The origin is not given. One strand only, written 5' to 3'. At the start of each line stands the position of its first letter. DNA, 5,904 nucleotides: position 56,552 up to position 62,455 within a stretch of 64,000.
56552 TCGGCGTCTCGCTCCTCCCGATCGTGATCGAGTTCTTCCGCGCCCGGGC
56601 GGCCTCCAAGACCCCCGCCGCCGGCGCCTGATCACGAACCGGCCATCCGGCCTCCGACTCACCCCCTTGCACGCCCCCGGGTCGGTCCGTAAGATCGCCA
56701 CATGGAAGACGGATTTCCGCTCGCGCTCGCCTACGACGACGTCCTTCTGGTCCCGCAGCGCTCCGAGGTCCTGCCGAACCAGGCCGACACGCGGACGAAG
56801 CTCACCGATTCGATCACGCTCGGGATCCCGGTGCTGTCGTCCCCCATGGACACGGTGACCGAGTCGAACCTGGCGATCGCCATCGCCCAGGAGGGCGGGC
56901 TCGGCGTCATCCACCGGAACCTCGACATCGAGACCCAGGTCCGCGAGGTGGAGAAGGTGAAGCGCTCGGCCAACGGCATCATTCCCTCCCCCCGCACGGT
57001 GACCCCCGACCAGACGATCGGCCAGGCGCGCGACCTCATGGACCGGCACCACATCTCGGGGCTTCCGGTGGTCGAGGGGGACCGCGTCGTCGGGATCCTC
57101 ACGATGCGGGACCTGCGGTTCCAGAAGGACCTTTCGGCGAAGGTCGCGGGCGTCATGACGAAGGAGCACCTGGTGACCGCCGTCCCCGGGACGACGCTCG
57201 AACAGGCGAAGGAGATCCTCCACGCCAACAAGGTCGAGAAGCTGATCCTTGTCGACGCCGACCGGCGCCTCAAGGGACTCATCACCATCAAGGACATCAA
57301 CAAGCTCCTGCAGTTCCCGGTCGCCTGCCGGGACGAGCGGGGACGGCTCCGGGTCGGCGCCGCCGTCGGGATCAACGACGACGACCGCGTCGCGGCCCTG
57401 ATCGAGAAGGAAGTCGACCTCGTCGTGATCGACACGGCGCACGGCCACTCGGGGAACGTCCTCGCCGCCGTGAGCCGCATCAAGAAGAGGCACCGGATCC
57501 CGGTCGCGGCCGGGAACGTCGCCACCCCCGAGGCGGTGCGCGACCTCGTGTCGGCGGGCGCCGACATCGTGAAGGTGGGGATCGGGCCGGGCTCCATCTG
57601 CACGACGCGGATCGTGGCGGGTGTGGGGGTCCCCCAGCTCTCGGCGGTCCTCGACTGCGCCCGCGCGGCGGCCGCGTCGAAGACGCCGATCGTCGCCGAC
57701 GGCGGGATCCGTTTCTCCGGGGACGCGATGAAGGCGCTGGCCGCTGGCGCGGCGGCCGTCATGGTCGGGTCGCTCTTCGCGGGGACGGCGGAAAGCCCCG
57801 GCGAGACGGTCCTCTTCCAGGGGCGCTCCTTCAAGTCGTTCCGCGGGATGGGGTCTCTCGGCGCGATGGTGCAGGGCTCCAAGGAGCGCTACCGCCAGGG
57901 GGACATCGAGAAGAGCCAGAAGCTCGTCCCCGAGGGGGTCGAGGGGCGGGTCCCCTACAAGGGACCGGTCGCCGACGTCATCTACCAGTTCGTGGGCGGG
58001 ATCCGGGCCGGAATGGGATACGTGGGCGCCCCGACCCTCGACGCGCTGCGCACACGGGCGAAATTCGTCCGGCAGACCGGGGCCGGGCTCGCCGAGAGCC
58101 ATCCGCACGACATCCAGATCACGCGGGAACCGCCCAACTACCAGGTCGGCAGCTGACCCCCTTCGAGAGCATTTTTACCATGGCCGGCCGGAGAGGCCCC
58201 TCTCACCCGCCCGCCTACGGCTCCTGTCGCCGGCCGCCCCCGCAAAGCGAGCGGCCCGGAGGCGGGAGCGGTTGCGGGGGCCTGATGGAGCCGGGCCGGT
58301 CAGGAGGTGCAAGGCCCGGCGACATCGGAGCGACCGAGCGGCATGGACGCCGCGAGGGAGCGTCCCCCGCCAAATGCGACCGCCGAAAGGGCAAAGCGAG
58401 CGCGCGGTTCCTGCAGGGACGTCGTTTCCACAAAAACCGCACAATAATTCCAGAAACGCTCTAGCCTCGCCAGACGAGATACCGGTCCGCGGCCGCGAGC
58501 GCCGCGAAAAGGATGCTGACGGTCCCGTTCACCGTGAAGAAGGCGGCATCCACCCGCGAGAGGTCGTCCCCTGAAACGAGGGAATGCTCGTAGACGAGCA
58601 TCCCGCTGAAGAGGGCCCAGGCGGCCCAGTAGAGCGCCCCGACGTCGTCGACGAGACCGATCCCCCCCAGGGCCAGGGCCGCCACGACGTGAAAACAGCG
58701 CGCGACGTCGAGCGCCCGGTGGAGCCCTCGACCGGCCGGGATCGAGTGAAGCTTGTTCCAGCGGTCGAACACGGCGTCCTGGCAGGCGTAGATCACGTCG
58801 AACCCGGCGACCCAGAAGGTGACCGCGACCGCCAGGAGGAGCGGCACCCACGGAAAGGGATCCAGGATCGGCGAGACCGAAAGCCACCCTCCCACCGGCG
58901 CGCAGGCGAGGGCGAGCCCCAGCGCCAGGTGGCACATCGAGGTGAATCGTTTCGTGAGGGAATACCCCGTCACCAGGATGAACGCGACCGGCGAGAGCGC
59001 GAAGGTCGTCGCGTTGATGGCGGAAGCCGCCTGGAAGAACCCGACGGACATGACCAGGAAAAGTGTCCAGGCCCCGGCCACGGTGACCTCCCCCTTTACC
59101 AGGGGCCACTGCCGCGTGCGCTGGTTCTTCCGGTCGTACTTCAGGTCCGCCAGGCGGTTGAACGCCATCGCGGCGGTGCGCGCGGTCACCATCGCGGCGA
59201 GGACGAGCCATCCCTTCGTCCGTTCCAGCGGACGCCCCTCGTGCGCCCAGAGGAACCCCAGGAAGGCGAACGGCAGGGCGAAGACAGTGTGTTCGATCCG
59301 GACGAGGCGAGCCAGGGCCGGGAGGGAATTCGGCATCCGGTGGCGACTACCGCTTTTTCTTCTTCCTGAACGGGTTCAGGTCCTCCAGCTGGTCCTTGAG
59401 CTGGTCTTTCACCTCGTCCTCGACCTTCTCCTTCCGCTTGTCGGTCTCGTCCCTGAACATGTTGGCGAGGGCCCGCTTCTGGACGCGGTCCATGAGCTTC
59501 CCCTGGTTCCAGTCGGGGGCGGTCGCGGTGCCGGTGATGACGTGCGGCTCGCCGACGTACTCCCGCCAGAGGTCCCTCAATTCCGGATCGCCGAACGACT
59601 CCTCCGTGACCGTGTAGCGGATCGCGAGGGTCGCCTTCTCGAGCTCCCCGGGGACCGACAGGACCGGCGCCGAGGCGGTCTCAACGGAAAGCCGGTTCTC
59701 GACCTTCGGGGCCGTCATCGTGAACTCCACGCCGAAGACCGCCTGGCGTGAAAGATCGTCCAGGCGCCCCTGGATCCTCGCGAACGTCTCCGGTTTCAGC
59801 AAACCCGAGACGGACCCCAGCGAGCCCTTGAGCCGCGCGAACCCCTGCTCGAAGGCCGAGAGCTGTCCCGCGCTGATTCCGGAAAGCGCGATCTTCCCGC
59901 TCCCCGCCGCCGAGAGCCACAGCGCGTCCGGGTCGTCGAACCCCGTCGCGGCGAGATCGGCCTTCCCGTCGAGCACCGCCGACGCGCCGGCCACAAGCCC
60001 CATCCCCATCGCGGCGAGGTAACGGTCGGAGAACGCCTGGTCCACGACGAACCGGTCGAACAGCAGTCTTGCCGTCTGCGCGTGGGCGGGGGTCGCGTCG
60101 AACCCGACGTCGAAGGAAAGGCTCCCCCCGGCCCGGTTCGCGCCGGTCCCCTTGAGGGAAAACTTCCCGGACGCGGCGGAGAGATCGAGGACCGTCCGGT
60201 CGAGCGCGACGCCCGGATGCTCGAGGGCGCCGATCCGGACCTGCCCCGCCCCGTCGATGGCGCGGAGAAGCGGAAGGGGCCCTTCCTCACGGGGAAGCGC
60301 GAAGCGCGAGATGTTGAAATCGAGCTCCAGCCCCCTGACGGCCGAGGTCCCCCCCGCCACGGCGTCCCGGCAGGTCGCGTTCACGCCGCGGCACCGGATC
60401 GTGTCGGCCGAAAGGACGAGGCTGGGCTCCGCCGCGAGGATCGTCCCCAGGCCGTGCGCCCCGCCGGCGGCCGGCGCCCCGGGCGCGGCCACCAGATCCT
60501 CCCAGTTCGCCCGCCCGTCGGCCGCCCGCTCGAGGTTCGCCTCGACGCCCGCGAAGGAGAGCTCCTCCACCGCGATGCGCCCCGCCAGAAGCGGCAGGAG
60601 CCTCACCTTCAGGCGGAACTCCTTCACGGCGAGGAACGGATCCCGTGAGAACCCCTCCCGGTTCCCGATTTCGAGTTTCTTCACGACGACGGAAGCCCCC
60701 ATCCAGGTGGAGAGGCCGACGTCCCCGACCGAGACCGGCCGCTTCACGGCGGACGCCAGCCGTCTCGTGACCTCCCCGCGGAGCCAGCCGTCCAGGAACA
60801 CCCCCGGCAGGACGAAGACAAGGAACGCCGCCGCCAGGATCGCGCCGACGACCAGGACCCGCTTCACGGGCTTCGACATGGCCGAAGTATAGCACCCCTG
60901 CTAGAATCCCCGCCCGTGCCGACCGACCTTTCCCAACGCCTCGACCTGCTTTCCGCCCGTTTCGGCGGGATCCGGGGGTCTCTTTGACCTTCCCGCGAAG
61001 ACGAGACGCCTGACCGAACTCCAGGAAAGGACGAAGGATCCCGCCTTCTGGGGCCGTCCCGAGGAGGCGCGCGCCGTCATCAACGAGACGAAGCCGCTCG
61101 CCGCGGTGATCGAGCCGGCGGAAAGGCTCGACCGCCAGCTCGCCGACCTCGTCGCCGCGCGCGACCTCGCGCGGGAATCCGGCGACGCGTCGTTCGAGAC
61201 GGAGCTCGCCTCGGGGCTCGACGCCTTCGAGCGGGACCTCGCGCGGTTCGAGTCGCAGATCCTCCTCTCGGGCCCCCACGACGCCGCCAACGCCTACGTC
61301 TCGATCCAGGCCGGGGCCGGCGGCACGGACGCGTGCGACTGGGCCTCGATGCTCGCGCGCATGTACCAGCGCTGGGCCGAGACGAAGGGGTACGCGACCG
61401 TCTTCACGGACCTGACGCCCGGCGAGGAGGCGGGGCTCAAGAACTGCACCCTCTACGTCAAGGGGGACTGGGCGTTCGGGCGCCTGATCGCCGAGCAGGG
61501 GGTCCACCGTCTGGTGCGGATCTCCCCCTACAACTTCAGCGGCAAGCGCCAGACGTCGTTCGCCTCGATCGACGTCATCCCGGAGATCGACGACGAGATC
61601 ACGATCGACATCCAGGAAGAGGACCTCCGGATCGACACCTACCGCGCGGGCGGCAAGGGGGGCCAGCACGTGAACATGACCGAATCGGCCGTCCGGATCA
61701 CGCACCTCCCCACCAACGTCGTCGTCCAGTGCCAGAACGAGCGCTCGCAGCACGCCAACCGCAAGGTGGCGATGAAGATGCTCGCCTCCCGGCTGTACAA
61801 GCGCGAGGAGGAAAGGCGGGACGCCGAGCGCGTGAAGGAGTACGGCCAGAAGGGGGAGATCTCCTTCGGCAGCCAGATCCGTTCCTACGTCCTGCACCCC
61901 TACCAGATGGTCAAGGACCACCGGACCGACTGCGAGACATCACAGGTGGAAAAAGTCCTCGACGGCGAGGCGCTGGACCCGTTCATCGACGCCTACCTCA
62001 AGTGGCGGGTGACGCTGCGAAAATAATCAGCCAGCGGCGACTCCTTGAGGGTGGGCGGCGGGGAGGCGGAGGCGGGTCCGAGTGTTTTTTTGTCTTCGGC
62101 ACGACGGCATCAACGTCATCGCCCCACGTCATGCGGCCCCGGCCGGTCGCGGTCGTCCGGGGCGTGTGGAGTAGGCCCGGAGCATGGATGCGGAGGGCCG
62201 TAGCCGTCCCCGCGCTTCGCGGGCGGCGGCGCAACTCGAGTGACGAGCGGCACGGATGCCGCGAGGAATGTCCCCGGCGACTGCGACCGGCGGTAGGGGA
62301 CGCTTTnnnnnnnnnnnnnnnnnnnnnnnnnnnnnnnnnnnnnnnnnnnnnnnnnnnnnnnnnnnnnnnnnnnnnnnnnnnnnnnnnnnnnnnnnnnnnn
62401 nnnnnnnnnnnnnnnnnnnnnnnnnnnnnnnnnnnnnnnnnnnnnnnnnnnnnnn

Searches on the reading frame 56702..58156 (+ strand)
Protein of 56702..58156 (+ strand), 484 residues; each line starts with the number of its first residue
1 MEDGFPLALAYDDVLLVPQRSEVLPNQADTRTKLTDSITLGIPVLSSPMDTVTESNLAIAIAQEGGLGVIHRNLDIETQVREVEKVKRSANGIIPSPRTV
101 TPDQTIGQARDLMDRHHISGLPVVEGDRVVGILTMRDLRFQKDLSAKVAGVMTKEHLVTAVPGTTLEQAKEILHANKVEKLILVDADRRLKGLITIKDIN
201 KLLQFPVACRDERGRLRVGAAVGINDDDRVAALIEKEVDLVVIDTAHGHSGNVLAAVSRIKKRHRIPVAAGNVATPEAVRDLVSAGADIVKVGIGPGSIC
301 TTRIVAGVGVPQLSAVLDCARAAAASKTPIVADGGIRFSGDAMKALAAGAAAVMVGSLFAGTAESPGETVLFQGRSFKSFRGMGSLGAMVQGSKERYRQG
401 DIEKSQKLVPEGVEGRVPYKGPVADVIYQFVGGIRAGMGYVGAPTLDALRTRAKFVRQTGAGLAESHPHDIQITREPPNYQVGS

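Call 17: search_protein_families(library=pfam, proteins=[window:56702-58156:+])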
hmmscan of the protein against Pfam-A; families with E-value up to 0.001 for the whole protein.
window:56702-58156:+ (484 aa): 5 families
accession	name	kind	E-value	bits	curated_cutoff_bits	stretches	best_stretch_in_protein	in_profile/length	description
PF00478.31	IMPDH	-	1.5e-152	508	25.6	1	8-469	1-345/345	IMP dehydrogenase / GMP reductase domain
PF00571.33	CBS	-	6.2e-23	81.3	24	2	95-139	7-52/57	CBS domain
PF03060.21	NMO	-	6e-13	49.3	28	1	219-370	95-236/331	Nitronate monooxygenase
PF01070.24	FMN_dh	-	1.8e-08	34.3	24.9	1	255-360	208-306/350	FMN-dependent dehydrogenase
PF00977.27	His_biosynth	-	4.8e-06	26.6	23.6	0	321-358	67-104/228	Histidine biosynthesis protein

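Call 31: find_encoding_contigs(protein=window:56702-58156:+, flank=10000, max_places=6)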
Protein window:56702-58156:+ (484 aa): 1 contig read that carries it; 1 place shown.
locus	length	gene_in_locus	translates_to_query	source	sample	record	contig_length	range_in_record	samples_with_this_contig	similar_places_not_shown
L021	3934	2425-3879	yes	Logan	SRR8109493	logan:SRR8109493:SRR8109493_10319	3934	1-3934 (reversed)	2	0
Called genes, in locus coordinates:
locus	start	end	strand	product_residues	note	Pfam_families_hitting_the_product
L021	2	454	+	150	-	?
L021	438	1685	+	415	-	PF06925:MGDG_synth, PF13439:Glyco_transf_4 (weak), PF13692:Glyco_trans_1_4 (faint), PF00534:Glycos_transf_1 (weak)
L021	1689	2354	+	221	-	PF09335:VTT_dom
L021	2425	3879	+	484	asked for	PF00478:IMPDH, PF00571:CBS, PF00977:His_biosynth (faint), PF03060:NMO, PF01070:FMN_dh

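Call 36: find_homologous_proteins(query=window:56702-58153:+, max_evalue=1e-100)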
Query window:56702-58153:+ (484 aa): 8000 proteins with E <= 1e-100 among 8000 candidates; the best 120 are listed.
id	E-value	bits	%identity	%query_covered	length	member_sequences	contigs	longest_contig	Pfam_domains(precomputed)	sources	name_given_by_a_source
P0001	0.0e+0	1044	100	100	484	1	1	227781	PF01070.25,PF00478.32,PF03060.22,PF00977.28,PF00571.34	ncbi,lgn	-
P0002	4.9e-280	947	90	99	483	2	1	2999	PF01070.25,PF00478.32,PF03060.22,PF00977.28,PF00571.34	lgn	-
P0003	3.9e-270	915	87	99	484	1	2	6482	PF01070.25,PF00478.32,PF03060.22,PF00571.34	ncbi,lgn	-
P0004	1.5e-245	834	78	100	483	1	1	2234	PF01070.25,PF00478.32,PF03060.22,PF00571.34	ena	-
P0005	1.5e-202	692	67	98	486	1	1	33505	PF01070.25,PF00478.32,PF03060.22,PF00571.34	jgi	jgi:IMP dehydrogenase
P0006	8.4e-200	683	63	98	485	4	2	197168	PF01070.25,PF00478.32,PF03060.22,PF00977.28,PF00571.34,PF01645.24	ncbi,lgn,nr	ncbi:MAG: IMP dehydrogenase [Planctomycetes bacterium]|nr:IMP dehydrogenase [Planctomycetota bacteri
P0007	1.2e-199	682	-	-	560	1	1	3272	PF01070.25,PF00478.32,PF03060.22,PF00571.34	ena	-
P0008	2.6e-198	678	65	98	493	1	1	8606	PF01070.25,PF00478.32,PF03060.22,PF00571.34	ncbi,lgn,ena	-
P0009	3.1e-198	678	67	98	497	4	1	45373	PF00478.32,PF03060.22,PF00977.28,PF00571.34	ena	-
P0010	3.3e-198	678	63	98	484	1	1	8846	PF01070.25,PF00478.32,PF03060.22,PF00571.34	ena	-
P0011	4.9e-198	677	66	98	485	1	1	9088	PF01070.25,PF00478.32,PF03060.22,PF00571.34,PF01645.24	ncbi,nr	ncbi:MAG: IMP dehydrogenase [Planctomycetota bacterium]|nr:IMP dehydrogenase [Planctomycetota bacter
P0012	6.7e-198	676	63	98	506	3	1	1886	PF01070.25,PF00478.32,PF03060.22,PF00571.34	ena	-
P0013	9.3e-198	676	63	98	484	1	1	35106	PF01070.25,PF00478.32,PF03060.22,PF00571.34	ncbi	ncbi:MAG: IMP dehydrogenase [Planctomycetota bacterium]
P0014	9.6e-198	676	63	98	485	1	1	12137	PF01070.25,PF00478.32,PF03060.22,PF00977.28,PF00571.34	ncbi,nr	ncbi:MAG: IMP dehydrogenase [Planctomycetes bacterium]|nr:IMP dehydrogenase [Planctomycetota bacteri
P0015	8.0e-197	673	65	98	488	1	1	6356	PF01070.25,PF00478.32,PF03060.22,PF00977.28,PF00571.34,PF01645.24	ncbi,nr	ncbi:MAG: IMP dehydrogenase [Planctomycetota bacterium]|nr:IMP dehydrogenase [Planctomycetota bacter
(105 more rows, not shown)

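Call 37: find_encoding_contigs(protein=P0003, flank=10000, max_places=4)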
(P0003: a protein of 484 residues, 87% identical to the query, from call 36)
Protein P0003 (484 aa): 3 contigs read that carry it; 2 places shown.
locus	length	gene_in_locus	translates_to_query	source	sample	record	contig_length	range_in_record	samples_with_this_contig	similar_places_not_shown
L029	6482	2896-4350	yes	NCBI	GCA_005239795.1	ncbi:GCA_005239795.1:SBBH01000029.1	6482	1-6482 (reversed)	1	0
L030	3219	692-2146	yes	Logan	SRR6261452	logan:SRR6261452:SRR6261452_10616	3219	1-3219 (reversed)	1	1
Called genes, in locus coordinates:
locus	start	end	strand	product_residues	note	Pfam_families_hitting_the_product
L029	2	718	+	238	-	?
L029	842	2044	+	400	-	PF06925:MGDG_synth, PF00534:Glycos_transf_1 (weak)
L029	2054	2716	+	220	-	PF09335:VTT_dom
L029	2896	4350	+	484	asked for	PF00478:IMPDH, PF00571:CBS, PF03060:NMO, PF01070:FMN_dh (weak)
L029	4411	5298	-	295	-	PF01040:UbiA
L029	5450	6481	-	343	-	?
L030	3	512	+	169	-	?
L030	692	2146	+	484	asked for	PF00478:IMPDH, PF00571:CBS, PF03060:NMO, PF01070:FMN_dh (weak)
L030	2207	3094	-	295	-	PF01040:UbiA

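Call 38: find_encoding_contigs(protein=P0002, flank=10000, max_places=4)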
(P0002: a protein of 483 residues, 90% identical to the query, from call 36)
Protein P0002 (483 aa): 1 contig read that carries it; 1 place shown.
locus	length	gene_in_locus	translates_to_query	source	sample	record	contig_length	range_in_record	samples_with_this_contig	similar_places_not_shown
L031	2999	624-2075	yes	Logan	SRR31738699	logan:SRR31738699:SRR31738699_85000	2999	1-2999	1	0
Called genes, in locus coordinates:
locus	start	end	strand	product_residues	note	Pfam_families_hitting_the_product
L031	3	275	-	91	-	?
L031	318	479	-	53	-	-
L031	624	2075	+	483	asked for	PF00478:IMPDH, PF00571:CBS, PF00977:His_biosynth (faint), PF03060:NMO (weak), PF01070:FMN_dh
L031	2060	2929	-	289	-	PF01040:UbiA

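Call 39: find_encoding_contigs(protein=P0004, flank=10000, max_places=4)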
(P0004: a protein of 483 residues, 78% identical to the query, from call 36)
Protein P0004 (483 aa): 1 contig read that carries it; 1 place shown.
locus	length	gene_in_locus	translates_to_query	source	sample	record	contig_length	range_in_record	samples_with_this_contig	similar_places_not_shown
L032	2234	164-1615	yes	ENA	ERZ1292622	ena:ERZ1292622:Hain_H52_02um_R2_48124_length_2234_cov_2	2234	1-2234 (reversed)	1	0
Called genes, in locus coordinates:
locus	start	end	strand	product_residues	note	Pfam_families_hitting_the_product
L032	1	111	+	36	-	?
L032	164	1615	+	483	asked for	PF00478:IMPDH, PF00571:CBS, PF01070:FMN_dh, PF00571:CBS, PF03060:NMO (weak)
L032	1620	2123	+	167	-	PF12717:Cnd1 (faint), PF02985:HEAT (faint), PF13646:HEAT_2, PF00514:Arm (faint), PF13646:HEAT_2, PF03130:HEAT_PBS (faint), PF13513:HEAT_EZ (weak), PF13646:HEAT_2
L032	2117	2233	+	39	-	?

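Call 65: list_cluster_members(proteins=[P0001, P0121, P0003])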
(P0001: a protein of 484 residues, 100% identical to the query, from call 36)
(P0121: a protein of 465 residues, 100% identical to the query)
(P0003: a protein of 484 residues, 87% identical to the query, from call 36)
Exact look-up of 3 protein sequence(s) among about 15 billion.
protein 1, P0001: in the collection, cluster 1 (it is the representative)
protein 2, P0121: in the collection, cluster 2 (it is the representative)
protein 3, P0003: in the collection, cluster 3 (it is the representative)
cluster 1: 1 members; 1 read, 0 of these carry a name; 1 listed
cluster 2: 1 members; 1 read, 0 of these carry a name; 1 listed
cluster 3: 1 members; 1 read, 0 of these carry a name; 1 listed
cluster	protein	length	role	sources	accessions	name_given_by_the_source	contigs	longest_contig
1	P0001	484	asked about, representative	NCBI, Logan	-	-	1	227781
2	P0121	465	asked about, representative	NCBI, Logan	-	-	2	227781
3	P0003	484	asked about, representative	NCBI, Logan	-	-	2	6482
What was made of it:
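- Tried and rejected: Cluster look-up gave no names or accessions (call 65).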

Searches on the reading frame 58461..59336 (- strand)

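Call 17: search_protein_families(library=pfam, proteins=[window:58461-59336:-])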
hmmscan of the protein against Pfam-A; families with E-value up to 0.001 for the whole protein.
window:58461-59336:- (291 aa): 1 family
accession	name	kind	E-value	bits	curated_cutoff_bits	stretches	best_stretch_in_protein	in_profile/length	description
PF01040.23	UbiA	-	1.3e-42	146.3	34.2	1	20-268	1-247/250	UbiA prenyltransferase family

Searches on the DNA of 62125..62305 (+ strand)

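Call 46: search_rna_families(source=window, start=62125, end=62305, threshold=evalue, max_evalue=10, show_alignments=5)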
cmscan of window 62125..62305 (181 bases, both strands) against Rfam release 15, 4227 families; matches with E-value up to 10: 5.
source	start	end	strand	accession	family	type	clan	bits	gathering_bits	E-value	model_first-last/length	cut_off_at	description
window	62207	62267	-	RF03271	mir-1247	Gene; miRNA;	-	14.1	70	8.1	1-74/74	no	mir-1247 microRNA precursor family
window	62258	62281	-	RF01679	P36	Gene; sRNA;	-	12.4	36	3.2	7-30/61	no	Pseudomonas sRNA P36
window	62203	62239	-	RF01754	radC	Cis-reg;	-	11.8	40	2.6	108-149/149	no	radC RNA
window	62202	62231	+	RF01670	P17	Gene; sRNA;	-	11.4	45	0.59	252-282/282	no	Pseudomonas sRNA P17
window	62202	62231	-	RF01670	P17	Gene; sRNA;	-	9.7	45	1.7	252-282/282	no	Pseudomonas sRNA P17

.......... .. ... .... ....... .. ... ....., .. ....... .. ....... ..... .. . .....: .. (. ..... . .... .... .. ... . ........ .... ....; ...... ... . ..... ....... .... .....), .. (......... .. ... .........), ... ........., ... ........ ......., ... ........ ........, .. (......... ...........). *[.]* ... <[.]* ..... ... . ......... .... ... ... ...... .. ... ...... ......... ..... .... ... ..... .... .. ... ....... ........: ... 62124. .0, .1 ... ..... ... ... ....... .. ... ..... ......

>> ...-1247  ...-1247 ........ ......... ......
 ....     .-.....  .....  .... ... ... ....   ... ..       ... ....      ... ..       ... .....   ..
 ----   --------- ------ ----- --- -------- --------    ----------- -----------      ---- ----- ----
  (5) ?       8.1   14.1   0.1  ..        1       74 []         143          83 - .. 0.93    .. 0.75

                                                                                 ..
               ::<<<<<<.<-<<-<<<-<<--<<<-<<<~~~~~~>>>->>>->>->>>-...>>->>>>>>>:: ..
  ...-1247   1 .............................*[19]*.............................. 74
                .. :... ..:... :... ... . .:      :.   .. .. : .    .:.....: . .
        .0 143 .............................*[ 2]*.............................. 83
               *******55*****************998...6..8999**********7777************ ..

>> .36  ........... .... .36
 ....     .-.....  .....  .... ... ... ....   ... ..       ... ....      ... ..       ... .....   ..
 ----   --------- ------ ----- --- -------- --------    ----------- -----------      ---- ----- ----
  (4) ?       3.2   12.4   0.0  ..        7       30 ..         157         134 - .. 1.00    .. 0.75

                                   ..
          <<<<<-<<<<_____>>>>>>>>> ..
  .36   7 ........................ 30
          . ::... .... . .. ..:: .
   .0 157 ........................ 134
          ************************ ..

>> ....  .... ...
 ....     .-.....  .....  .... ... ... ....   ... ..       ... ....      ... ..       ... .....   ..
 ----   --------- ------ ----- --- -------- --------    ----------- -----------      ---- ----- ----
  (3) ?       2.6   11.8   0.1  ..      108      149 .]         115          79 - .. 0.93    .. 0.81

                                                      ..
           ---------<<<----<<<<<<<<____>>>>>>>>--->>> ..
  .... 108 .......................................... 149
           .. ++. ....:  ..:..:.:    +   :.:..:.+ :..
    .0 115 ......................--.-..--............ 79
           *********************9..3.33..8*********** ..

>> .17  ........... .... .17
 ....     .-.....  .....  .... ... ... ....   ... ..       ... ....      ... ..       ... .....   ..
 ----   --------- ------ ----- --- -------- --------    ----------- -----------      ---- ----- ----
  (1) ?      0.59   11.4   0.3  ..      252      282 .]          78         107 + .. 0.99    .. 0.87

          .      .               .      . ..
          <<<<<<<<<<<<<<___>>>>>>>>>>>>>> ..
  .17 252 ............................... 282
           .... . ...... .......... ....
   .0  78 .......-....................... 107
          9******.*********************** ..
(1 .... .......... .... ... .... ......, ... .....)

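Call 87: search_dna_similar(query=window:62133-62303:+, collection=phages, mode=distant, max_evalue=0.001, max_rows=10)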
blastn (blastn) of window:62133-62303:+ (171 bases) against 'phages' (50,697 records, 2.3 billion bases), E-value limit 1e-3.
No match.
